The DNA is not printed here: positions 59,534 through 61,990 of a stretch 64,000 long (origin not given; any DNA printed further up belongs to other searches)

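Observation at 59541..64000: Lower-GC orphan three-gene module after pdxY: 718-aa acidic protein followed by two divergent paralogues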

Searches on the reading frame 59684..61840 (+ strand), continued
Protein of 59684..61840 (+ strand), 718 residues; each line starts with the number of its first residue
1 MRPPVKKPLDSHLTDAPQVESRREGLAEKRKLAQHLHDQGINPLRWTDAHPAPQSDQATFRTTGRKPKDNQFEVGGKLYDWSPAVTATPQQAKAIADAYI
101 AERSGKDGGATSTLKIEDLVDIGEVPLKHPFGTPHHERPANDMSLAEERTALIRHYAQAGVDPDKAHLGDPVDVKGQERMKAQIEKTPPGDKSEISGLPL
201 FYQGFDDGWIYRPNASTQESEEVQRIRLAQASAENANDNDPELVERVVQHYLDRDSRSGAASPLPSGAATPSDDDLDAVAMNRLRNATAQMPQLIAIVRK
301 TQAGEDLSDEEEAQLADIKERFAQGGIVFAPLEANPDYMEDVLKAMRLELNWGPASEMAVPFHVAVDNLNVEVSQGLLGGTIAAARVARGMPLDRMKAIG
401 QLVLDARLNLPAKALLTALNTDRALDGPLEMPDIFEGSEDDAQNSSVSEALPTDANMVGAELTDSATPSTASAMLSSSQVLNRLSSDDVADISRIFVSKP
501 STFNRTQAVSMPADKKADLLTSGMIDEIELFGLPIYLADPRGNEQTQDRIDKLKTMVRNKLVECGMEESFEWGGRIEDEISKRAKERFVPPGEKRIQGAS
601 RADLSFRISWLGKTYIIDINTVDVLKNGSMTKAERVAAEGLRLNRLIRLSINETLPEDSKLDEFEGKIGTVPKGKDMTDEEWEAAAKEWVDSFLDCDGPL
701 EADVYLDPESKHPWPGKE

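Call 73: fold_search(model_id=the predicted structure, library=viral)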
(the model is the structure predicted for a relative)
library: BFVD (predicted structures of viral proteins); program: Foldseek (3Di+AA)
matches with E <= 10: 312; with E <= 0.001: 0
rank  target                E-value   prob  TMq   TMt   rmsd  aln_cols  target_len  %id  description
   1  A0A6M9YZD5            2.0e-02  0.11  0.08  0.06  41.5       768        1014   11  (no name in the UniProt tables at hand)
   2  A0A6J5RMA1            2.2e-02  0.08  0.07  0.05  36.2       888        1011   13  Uncharacterized protein [uncultured Caudovirales phage]
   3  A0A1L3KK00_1          5.0e-02  0.18  0.10  0.09  29.8       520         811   10  RNA helicase [Hubei virga-like virus 22]
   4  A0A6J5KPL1            9.8e-02  0.09  0.07  0.10  24.9       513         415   12  Uncharacterized protein [uncultured Caudovirales phage]
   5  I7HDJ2                1.1e-01  0.04  0.07  0.05  42.5       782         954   11  Tail length tape measure protein [Xanthomonas phage CP1]
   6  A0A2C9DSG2            2.0e-01  0.23  0.08  0.13  26.0       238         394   14  Uncharacterized protein [Western grey kangaroopox virus]
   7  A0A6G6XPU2            2.1e-01  0.09  0.06  0.09  26.1       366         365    9  (no name in the UniProt tables at hand)
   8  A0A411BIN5            2.2e-01  0.33  0.07  0.25  17.7       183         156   11  (no name in the UniProt tables at hand)
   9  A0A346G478            2.4e-01  0.14  0.09  0.12  26.8       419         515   10  (no name in the UniProt tables at hand)
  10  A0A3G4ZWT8            2.5e-01  0.08  0.05  0.08  24.2       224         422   11  C2H2-type domain-containing protein [Edafosvirus sp.]
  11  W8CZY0                2.7e-01  0.13  0.06  0.07  19.2       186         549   13  dUTP diphosphatase [Erwinia phage PhiEaH1]
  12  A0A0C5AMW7            3.0e-01  0.03  0.07  0.07  40.7       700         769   12  Uncharacterized protein [Cyanophage P-TIM40]
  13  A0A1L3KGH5            3.2e-01  0.16  0.10  0.17  23.9       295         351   12  Uncharacterized protein [Hubei noda-like virus 24]
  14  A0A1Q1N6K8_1          3.2e-01  0.08  0.07  0.05  46.5       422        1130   13  Replicase [Agaricus bisporus virus 12]
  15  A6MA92                3.2e-01  0.07  0.08  0.09  30.3       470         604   11  Gp028 [Lactococcus phage KSY1]
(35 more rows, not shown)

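Call 74: find_encoding_contigs(protein=P0004, flank=8000, max_places=1)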
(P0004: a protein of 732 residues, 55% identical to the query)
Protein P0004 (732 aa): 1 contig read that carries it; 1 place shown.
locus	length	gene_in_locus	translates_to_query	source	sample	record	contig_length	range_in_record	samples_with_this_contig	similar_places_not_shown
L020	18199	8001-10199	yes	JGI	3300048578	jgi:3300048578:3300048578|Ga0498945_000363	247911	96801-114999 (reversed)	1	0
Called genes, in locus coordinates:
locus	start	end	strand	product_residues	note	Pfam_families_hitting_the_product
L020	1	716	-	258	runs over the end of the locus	PF13085:Fer2_3, PF13183:Fer4_8 (faint), PF13237:Fer4_10, PF13534:Fer4_17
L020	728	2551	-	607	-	PF00890:FAD_binding_2, PF01266:DAO (faint), PF02910:Succ_DH_flav_C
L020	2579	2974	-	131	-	PF01127:Sdh_cyt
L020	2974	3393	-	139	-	PF01127:Sdh_cyt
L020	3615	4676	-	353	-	PF19315:MC_hydratase, PF01575:MaoC_dehydratas (weak)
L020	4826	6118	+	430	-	-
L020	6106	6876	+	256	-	PF00106:adh_short, PF08659:KR, PF13561:adh_short_C2, PF23441:SDR (faint)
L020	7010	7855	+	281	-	PF08543:Phos_pyr_kin, PF00294:PfkB (faint)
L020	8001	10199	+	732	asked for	-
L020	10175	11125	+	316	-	-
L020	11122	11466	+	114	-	-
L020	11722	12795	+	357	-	-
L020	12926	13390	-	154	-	PF13302:Acetyltransf_3, PF00583:Acetyltransf_1, PF13673:Acetyltransf_10, PF13508:Acetyltransf_7, PF08445:FR47 (weak)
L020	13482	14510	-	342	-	PF01118:Semialdhyde_dh, PF02774:Semialdhyde_dhC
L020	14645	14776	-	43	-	-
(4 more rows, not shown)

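Call 75: find_encoding_contigs(protein=P0002, flank=8000, max_places=1)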
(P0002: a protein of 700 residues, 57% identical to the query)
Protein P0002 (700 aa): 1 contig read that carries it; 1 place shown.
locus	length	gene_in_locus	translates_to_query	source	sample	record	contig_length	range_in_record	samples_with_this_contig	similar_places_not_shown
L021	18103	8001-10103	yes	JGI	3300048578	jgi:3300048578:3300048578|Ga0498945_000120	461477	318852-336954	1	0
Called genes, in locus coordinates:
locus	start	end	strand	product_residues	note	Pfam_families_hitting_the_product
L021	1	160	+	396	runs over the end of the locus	PF00211:Guanylate_cyc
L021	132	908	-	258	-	PF13085:Fer2_3, PF13183:Fer4_8 (faint), PF13237:Fer4_10, PF13534:Fer4_17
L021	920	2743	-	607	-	PF00890:FAD_binding_2, PF01266:DAO (faint), PF02910:Succ_DH_flav_C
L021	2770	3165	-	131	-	PF01127:Sdh_cyt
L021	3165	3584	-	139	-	PF01127:Sdh_cyt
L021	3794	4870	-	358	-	PF19315:MC_hydratase, PF01575:MaoC_dehydratas (weak)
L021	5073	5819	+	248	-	PF00106:adh_short, PF08659:KR, PF13561:adh_short_C2, PF23441:SDR (weak)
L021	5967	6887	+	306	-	-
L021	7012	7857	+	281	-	PF08543:Phos_pyr_kin, PF00294:PfkB (faint)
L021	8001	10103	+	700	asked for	-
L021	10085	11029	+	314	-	-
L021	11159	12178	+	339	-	-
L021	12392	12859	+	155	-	-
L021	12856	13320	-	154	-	PF13302:Acetyltransf_3, PF00583:Acetyltransf_1, PF13673:Acetyltransf_10, PF13508:Acetyltransf_7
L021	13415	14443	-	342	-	PF01118:Semialdhyde_dh, PF02774:Semialdhyde_dhC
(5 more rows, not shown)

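Call 76: find_encoding_contigs(protein=P0017, flank=8000, max_places=1)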
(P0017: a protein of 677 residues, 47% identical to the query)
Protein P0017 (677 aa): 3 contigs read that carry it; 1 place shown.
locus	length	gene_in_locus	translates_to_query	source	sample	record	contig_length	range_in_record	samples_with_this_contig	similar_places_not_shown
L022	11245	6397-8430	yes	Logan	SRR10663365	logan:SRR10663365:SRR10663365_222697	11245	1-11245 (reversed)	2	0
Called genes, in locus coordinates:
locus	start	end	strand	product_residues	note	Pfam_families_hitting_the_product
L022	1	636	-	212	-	?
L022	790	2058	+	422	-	-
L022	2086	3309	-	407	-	-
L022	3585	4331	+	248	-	PF00106:adh_short, PF08659:KR, PF23441:SDR (weak), PF13561:adh_short_C2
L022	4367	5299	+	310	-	-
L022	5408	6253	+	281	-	PF08543:Phos_pyr_kin, PF00294:PfkB (faint)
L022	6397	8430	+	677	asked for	-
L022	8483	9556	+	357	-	-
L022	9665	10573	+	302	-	-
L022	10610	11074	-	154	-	PF13302:Acetyltransf_3, PF00583:Acetyltransf_1, PF13673:Acetyltransf_10, PF13508:Acetyltransf_7, PF08445:FR47 (weak)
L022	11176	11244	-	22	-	?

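Call 87: search_dna_similar(query=window:59684-61840:+, collection=plasmids, mode=protein, max_evalue=0.001, max_rows=10)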
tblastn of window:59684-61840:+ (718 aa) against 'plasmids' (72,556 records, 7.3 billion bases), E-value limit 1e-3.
No match.

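Call 88: search_dna_similar(query=window:59684-61840:+, collection=phages, mode=protein, max_evalue=0.001, max_rows=10)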
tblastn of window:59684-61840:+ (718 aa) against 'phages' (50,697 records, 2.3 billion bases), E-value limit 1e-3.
No match.
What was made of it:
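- No homologue in plasmid or phage collections (calls 87, 88). No phage or plasmid homologue was found (calls 87, 88).
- Tried and rejected: tblastn of ORF1 against plasmids and phages found no match (calls 87, 88).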

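Call 89: search_protein_families(library=pfam, proteins=[P0060, P0061, P0062, P0066, P0067, P0072, P0073, P0075, P0082, P0083], max_evalue=0.01)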
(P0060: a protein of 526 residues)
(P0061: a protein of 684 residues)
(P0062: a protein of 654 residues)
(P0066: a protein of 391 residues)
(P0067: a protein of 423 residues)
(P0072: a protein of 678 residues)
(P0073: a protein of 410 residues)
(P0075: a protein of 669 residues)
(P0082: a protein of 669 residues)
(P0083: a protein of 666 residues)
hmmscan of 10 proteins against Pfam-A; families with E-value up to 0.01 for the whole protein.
P0060 (526 aa): 0 families

P0061 (684 aa): 0 families

P0062 (654 aa): 0 families

P0066 (391 aa): 0 families

P0067 (423 aa): 0 families

P0072 (678 aa): 0 families

P0073 (410 aa): 0 families

P0075 (669 aa): 0 families

P0082 (669 aa): 0 families

P0083 (666 aa): 0 families

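Call 90: search_protein_families(library=pfam, proteins=[P0022, P0026, P0030, P0064, P0076, P0080, P0081, P0084, P0086, P0074], max_evalue=0.01)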
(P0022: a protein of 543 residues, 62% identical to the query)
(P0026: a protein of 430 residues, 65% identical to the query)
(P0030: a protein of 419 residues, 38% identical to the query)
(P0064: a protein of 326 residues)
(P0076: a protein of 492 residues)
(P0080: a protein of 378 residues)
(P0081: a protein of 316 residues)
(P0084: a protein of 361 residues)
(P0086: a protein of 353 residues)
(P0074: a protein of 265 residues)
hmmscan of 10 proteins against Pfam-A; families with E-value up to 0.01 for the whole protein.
P0022 (543 aa): 1 family
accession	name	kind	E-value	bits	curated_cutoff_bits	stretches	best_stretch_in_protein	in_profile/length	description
PF20306.3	Sp-DndD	-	0.0098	16.5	27.2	0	415-434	4-23/51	Small protein found in certain Dnd DNA modification systems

P0026 (430 aa): 2 families
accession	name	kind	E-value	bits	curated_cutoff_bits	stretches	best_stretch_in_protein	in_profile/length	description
PF01464.25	SLT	-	0.0043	17.1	21.3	0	351-379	58-86/117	Transglycosylase SLT domain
PF13406.11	SLT_2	-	0.0082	15.8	24.3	0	287-321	70-104/292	Transglycosylase SLT domain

P0030 (419 aa): 0 families

P0064 (326 aa): 0 families

P0076 (492 aa): 0 families

P0080 (378 aa): 1 family
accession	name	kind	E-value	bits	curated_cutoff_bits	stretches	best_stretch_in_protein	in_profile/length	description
PF01464.25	SLT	-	0.0024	17.9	21.3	0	308-335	58-85/117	Transglycosylase SLT domain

P0081 (316 aa): 0 families

P0084 (361 aa): 0 families

P0086 (353 aa): 0 families

P0074 (265 aa): 0 families
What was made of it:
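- On Lytic transglycosylase / g-type lysozyme (type-C relatives only, not in the window): Pfam SLT hits are below threshold, E 0.002-0.004 in two members (call 90).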

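Call 91: search_solved_structures(query=P0026, max_evalue=1, show_alignments=1)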
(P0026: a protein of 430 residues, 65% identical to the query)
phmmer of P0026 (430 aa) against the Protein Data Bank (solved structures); distinct sequences matched with E-value up to 1: 0.

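Call 92: search_protein_families(library=ncbifam, proteins=[P0026, P0022, P0014, P0020, P0030], max_evalue=0.1)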
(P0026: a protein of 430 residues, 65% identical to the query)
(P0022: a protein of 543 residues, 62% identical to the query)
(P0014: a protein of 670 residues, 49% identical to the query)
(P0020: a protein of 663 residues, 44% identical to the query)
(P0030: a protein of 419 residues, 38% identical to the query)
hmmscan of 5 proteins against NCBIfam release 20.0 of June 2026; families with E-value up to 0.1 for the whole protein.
P0026 (430 aa): 0 families

P0022 (543 aa): 0 families

P0014 (670 aa): 1 family
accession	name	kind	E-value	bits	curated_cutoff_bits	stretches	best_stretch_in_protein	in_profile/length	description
NF004691.0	PRK06032.1-2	equivalog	0.083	12.6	179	0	90-179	89-177/205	flagellar assembly protein H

P0020 (663 aa): 0 families

P0030 (419 aa): 0 families

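Call 98: find_encoding_contigs(protein=P0009, flank=5000, max_places=2)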
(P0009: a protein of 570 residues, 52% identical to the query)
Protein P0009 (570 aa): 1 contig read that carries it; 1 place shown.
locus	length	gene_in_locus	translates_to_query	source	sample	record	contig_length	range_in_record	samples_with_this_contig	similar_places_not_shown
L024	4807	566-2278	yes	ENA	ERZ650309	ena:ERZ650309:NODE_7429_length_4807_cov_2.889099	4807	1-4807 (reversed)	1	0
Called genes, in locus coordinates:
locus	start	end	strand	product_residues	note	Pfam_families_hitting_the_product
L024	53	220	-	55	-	-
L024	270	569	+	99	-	-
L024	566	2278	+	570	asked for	-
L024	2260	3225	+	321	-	-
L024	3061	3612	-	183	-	PF00583:Acetyltransf_1, PF13673:Acetyltransf_10, PF13508:Acetyltransf_7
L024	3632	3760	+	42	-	-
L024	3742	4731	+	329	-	-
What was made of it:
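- Tried and rejected: It was not used as evidence (call 98).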

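Call 99: find_encoding_contigs(protein=P0091, flank=5000, max_places=2)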
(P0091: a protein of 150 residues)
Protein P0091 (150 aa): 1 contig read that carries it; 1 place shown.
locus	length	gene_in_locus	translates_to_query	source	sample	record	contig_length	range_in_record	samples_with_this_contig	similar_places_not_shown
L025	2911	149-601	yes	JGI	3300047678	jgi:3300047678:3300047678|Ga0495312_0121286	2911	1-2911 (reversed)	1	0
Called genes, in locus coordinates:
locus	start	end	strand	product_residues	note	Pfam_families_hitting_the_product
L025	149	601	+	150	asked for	-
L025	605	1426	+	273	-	-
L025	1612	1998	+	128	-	PF12680:SnoaL_2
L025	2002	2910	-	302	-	?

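Call 112: search_protein_families(library=ncbifam, proteins=[L015:1970-2845:-, L015:508-1959:-, L015:2-499:-], max_evalue=0.001)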
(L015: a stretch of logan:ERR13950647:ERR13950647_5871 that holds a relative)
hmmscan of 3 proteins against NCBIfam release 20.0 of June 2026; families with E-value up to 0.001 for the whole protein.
L015:1970-2845:- (291 aa): 3 families
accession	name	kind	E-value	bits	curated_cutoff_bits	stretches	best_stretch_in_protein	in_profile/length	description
NF033429.2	ImuA_translesion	equivalog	6.8e-21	75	150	1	42-188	10-150/181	translesion DNA synthesis-associated protein ImuA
TIGR00623.2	SOS_SulA_coli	exception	9.6e-05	22.3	150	1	96-188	54-147/168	SOS-induced cell division inhibitor SulA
NF007892.0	PRK10595.1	equivalog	0.00068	19.4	162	1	96-187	56-147/169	cell division inhibitor SulA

L015:508-1959:- (483 aa): 1 family
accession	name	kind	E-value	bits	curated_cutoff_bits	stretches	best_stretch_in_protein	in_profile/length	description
NF002848.0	PRK03103.1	subfamily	9e-05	21.1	381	1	12-190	43-223/410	DNA polymerase IV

L015:2-499:- (166 aa): 11 families
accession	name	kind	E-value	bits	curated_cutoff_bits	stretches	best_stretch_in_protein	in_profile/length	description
NF004225.0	PRK05672.1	subfamily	1.6e-31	109.3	939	1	28-145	5-127/1047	error-prone DNA polymerase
NF004226.0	PRK05673.1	equivalog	2.9e-10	38.7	1002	1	27-98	4-75/1146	DNA polymerase III subunit alpha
TIGR00594.1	polc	superfamily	7.1e-10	37.6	434.35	1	29-96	1-68/1022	DNA polymerase III subunit alpha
NF005377.0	PRK06920.1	equivalog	1.1e-09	36.7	1806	1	29-106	3-80/1108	DNA polymerase III subunit alpha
NF005298.0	PRK06826.1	equivalog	5.2e-09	34.4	1260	1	28-93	4-69/1151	DNA polymerase III subunit alpha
NF001688.0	PRK00448.1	equivalog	8.5e-07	26.9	873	1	25-95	334-404/1445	PolC-type DNA polymerase III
NF005516.0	PRK07135.1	equivalog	2.7e-05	22.5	1084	1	30-97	5-72/974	DNA polymerase III DnaE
NF005617.0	PRK07374.1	equivalog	4.2e-05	21.6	1653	1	28-91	2-65/1170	DNA polymerase III subunit alpha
NF007079.0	PRK09532.1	equivalog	4.9e-05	21.7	1525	1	29-92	3-66/876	DNA polymerase III subunit alpha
NF005582.0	PRK07279.1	equivalog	0.00015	19.9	1279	1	31-96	4-69/1033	DNA polymerase III subunit alpha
TIGR01405.1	polC_Gram_pos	equivalog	0.0002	19.2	1043.45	1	28-94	103-169/1211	DNA polymerase III subunit alpha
